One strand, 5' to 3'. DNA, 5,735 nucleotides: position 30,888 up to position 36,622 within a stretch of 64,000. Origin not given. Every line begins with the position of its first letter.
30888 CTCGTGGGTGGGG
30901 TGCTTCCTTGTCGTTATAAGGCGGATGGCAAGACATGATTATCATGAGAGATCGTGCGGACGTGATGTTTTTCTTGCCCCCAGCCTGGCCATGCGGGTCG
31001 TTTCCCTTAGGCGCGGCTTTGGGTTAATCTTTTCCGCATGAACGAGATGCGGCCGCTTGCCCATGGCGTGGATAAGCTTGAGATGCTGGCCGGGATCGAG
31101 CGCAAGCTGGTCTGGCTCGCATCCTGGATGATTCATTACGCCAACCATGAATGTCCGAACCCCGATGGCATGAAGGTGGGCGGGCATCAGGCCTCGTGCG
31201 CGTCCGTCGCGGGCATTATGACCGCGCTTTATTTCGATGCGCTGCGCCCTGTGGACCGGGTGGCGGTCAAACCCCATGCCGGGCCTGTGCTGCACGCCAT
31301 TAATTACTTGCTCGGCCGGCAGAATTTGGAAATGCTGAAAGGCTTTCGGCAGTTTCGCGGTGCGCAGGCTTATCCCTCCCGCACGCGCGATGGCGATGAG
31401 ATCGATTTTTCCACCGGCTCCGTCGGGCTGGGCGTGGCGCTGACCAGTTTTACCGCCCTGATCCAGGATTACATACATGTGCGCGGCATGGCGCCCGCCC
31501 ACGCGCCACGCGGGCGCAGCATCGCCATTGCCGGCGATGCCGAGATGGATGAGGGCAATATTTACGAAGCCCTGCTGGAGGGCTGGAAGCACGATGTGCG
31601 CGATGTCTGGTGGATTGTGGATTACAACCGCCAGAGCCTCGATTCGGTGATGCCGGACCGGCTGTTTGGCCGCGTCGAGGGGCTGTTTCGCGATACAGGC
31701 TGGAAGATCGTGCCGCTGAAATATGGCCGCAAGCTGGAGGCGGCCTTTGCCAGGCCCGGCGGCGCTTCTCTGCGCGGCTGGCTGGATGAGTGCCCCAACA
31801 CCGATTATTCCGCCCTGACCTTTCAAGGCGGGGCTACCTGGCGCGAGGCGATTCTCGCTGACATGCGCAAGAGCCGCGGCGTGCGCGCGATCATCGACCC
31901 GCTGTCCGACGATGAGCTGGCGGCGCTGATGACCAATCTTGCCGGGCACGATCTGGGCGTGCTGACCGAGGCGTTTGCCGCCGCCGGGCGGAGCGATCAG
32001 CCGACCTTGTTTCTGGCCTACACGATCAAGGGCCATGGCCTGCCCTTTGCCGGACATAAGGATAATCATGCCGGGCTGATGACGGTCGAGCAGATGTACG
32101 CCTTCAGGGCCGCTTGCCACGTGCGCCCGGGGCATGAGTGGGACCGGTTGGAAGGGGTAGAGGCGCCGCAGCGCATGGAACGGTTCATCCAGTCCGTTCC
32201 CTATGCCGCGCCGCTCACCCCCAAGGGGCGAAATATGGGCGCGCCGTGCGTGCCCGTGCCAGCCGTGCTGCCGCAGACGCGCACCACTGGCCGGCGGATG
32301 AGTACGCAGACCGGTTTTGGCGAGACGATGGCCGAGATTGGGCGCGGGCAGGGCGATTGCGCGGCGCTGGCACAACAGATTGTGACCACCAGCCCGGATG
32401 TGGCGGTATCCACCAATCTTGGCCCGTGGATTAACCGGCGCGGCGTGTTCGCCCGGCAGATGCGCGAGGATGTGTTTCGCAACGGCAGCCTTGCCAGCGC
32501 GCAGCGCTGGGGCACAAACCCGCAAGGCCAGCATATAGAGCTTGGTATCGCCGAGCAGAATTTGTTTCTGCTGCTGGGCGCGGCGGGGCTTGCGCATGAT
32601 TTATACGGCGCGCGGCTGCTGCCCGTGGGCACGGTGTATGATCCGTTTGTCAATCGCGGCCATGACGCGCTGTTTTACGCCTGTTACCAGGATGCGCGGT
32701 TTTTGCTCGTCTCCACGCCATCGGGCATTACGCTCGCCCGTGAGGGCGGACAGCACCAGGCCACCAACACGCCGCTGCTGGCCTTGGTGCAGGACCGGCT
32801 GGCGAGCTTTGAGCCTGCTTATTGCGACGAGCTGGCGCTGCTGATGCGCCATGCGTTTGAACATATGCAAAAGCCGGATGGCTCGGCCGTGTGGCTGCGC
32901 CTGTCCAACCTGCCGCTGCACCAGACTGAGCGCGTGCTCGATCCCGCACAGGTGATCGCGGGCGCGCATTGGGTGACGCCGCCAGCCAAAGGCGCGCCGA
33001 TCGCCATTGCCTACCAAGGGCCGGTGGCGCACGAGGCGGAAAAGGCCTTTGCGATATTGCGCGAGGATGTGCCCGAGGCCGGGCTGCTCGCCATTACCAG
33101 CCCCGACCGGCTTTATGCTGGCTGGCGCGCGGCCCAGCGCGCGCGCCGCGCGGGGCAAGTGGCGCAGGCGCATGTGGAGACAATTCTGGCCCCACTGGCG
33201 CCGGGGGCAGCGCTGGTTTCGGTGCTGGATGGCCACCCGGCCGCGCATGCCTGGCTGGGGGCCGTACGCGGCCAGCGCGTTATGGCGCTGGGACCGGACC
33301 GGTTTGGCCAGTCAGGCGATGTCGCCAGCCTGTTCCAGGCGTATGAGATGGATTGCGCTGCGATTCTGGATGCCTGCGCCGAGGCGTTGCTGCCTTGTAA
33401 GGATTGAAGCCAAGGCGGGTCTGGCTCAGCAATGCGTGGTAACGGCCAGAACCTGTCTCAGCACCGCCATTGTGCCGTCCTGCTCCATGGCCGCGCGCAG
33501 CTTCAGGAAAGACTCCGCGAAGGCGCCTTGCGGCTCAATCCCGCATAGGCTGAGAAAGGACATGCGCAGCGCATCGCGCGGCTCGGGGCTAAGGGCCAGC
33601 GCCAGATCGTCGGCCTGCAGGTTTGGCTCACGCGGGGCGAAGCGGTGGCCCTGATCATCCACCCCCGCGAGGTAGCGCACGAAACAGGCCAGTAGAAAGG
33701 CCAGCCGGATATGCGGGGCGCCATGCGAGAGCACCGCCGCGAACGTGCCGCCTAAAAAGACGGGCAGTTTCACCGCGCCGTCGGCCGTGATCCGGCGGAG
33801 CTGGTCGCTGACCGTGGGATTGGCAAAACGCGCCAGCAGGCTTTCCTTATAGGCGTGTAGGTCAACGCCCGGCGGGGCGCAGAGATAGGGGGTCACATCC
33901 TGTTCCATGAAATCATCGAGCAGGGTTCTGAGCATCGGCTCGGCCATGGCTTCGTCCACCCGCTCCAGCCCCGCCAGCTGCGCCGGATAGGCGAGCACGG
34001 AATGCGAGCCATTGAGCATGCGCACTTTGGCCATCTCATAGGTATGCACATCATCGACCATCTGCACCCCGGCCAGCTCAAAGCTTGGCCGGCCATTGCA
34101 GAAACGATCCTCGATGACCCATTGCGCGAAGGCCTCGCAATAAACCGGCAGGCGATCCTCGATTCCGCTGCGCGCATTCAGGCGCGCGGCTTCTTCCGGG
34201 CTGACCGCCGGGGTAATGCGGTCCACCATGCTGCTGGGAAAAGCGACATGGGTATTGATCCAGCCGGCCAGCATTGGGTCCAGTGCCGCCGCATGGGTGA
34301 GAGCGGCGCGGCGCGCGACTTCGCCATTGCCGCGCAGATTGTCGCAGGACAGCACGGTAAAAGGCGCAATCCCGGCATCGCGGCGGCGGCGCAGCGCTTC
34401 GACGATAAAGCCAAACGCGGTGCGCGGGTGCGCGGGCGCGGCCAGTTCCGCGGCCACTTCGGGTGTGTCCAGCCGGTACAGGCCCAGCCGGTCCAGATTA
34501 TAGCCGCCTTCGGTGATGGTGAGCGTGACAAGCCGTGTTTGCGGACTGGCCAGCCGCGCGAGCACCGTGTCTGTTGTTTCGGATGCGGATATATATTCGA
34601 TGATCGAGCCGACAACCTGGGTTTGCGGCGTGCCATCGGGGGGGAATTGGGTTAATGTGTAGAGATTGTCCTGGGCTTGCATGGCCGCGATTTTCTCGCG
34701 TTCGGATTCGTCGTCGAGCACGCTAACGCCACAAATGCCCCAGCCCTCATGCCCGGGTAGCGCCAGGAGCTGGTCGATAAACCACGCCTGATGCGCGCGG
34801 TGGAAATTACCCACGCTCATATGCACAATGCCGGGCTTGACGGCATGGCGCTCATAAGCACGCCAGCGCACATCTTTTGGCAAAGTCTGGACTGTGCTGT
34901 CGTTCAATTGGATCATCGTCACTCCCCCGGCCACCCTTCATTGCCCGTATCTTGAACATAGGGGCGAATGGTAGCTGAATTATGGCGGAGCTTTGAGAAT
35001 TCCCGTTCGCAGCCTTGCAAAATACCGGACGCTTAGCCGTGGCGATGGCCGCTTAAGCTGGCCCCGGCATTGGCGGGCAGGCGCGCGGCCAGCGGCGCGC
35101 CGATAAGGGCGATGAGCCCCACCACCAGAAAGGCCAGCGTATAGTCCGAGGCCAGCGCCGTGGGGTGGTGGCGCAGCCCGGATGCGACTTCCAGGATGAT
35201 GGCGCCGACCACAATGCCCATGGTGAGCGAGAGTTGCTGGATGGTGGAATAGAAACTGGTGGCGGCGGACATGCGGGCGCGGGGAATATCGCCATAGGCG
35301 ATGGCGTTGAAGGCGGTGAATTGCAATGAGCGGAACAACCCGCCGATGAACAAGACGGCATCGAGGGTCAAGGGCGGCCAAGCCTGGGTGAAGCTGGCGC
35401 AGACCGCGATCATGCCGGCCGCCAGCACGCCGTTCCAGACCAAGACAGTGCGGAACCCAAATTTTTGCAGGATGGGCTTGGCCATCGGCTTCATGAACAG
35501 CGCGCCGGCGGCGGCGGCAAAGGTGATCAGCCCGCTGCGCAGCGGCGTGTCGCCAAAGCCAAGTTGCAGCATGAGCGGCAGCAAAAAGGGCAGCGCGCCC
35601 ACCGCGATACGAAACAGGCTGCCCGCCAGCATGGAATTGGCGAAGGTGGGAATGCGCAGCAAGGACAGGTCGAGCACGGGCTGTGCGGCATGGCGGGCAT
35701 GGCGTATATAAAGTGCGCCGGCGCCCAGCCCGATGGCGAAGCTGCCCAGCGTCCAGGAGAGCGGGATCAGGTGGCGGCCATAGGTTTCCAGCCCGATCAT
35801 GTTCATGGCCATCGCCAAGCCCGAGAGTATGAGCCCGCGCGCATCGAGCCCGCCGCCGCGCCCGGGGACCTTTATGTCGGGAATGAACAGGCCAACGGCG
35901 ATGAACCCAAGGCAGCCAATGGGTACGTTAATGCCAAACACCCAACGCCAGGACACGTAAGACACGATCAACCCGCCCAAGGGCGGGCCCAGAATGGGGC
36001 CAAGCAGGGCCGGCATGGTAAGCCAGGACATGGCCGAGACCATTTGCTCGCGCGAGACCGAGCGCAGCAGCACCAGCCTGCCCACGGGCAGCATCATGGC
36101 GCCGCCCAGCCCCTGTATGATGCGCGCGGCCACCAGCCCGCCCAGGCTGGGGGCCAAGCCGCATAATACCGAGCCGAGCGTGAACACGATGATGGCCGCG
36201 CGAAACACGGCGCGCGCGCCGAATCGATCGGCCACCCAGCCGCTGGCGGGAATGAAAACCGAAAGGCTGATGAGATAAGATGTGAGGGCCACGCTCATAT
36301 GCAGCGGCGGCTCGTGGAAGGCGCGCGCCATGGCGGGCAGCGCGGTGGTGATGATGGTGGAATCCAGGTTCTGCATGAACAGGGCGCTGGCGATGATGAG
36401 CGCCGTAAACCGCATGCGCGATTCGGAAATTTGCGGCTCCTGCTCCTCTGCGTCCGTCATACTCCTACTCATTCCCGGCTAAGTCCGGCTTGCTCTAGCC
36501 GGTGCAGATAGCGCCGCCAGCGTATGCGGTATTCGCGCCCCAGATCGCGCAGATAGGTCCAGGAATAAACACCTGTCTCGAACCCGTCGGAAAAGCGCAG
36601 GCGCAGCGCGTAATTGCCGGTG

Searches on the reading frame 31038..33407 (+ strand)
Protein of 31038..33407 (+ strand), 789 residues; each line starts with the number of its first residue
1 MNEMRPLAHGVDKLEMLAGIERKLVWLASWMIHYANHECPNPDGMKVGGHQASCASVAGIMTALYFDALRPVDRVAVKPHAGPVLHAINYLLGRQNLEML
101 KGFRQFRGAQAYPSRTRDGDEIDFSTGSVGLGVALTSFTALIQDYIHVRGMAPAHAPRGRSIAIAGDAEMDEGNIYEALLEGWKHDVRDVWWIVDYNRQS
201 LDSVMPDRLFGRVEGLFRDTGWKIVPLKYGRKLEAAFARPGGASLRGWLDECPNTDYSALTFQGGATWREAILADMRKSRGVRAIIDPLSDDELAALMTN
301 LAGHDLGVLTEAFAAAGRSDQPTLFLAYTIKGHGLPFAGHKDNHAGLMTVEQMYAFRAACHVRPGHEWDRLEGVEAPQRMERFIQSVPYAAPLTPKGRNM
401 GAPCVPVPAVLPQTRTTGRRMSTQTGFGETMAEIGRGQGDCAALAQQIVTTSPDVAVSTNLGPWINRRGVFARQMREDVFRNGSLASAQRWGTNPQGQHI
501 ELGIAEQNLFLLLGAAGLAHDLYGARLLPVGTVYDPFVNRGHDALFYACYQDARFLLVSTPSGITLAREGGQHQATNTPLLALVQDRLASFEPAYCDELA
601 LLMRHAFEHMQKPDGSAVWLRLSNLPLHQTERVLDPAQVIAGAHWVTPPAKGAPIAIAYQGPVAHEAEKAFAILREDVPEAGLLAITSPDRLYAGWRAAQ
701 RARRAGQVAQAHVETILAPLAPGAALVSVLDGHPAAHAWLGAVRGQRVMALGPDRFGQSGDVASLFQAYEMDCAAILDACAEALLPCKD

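Call 19: search_protein_families(library=pfam, proteins=[window:31038-33407:+], max_evalue=0.00001)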
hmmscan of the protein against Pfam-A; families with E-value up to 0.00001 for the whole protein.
window:31038-33407:+ (789 aa): 3 families
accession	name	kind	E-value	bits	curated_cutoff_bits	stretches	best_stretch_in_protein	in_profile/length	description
PF02779.29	Transket_pyr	-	2.8e-07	30.8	27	1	446-620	21-167/174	Transketolase, pyrimidine binding domain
PF00456.26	Transketolase_N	-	3e-07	30.2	22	0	78-231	62-217/334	Transketolase, thiamine diphosphate binding domain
PF17831.6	PDH_E1_M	-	5.1e-06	26.4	23.2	1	491-610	87-208/229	Pyruvate dehydrogenase E1 component middle domain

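Call 89: search_protein_families(library=ncbifam, proteins=[window:31038-33407:+], max_evalue=0.00001)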
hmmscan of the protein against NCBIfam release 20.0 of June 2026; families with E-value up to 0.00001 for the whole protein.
window:31038-33407:+ (789 aa): 6 families
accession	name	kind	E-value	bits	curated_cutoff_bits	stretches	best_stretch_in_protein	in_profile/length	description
TIGR00759.1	aceE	equivalog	3.5e-50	170.9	859.9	1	22-784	80-855/885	pyruvate dehydrogenase (acetyl-transferring), homodimeric type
TIGR03186.1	AKGDH_not_PDH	exception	7.7e-48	163.4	1408.3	1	24-784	82-858/889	alpha-ketoglutarate dehydrogenase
NF004559.0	PRK05899.2-5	equivalog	9e-25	87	488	2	48-201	38-191/627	transketolase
TIGR00232.1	tktlase_bact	equivalog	1e-11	43.9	682.25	0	78-232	60-216/654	transketolase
NF004556.0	PRK05899.2-2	equivalog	2e-10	39.6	575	0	74-226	71-215/639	transketolase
NF004558.0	PRK05899.2-4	equivalog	1.1e-06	27.3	788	0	80-222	65-207/651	transketolase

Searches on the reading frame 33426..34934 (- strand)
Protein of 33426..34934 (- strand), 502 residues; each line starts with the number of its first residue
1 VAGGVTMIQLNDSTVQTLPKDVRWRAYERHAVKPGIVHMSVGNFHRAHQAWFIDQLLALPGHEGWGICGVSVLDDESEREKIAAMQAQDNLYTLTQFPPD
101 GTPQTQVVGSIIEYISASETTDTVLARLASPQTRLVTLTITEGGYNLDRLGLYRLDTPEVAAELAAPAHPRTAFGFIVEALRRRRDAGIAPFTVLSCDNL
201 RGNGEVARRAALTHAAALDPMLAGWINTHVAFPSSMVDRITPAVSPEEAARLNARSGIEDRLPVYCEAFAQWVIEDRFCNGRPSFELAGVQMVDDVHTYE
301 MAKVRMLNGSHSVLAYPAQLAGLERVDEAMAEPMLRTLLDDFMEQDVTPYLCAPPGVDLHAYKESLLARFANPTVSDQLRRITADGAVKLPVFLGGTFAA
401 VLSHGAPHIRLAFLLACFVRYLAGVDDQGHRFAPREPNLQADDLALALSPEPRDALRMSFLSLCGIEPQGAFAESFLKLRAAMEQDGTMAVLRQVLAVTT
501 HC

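Call 19: search_protein_families(library=pfam, proteins=[window:33426-34934:-], max_evalue=0.00001)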
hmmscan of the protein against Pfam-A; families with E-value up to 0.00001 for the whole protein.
window:33426-34934:- (502 aa): 2 families
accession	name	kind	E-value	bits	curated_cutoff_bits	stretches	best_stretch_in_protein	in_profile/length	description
PF01232.29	Mannitol_dh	-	5.6e-49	167.3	27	1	35-286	2-198/199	Mannitol dehydrogenase Rossmann domain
PF08125.19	Mannitol_dh_C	-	5.8e-37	127.5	30.7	1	295-441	1-147/190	Mannitol dehydrogenase C-terminal domain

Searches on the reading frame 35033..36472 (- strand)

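Call 19: search_protein_families(library=pfam, proteins=[window:35033-36472:-], max_evalue=0.00001)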
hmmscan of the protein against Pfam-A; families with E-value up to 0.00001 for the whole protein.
window:35033-36472:- (479 aa): 1 family
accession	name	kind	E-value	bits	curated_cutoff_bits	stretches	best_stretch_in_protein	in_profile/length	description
PF07690.21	MFS_1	-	6e-44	150.8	33.4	2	28-293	2-260/347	Major Facilitator Superfamily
